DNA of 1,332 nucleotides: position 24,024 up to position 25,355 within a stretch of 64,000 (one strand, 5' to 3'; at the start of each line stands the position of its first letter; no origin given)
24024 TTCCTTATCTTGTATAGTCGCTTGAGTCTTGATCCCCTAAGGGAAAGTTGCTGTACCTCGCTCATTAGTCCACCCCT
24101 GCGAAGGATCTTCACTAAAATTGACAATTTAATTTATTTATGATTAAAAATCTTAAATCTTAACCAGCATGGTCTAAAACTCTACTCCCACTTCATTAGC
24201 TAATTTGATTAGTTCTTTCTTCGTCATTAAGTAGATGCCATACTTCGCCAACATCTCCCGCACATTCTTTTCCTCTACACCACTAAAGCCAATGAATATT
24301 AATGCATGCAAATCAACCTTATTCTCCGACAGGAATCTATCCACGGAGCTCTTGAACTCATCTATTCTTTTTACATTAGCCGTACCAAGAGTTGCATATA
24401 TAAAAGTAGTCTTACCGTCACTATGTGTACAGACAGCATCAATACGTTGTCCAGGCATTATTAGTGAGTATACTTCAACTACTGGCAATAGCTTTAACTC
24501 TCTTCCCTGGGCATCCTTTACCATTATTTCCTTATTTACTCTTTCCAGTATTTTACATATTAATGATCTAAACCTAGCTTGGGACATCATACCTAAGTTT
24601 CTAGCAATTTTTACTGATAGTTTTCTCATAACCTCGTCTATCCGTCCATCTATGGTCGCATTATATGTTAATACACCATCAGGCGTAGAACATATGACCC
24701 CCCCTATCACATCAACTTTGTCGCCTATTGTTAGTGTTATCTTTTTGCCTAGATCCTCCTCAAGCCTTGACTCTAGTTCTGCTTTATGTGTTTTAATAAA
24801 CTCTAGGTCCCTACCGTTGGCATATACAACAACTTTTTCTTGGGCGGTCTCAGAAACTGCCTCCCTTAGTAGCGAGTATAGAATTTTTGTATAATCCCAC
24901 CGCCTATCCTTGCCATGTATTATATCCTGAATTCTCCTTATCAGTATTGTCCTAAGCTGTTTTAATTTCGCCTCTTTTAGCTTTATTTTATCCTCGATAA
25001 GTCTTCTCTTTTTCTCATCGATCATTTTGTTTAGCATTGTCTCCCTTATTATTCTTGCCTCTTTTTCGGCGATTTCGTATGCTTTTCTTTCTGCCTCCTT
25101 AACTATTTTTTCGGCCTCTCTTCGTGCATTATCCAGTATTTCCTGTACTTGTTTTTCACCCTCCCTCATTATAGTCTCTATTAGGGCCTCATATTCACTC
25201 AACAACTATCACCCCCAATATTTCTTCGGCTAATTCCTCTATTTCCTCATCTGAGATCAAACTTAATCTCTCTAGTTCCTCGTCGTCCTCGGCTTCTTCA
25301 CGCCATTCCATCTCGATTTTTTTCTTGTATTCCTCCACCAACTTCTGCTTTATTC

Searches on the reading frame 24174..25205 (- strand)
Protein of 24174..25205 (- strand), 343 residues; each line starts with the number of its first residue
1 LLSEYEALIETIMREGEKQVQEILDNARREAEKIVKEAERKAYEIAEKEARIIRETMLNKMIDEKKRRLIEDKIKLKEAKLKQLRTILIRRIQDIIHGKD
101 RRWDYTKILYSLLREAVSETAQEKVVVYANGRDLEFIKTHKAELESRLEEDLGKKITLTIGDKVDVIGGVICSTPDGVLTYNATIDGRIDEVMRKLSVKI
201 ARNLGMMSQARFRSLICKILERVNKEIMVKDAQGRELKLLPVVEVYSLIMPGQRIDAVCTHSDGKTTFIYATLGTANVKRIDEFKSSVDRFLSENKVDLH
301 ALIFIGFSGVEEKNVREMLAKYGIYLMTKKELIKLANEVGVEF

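Call 95: search_protein_families(library=pfam, proteins=[window:24174-25205:-], max_evalue=0.00001)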
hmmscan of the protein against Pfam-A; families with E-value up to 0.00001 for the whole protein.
window:24174-25205:- (343 aa): 1 family
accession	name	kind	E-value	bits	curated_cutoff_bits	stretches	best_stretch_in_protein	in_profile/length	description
PF01991.23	vATP-synt_E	-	8.6e-18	64.9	24.2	1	9-204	10-198/199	ATP synthase (E/31 kDa) subunit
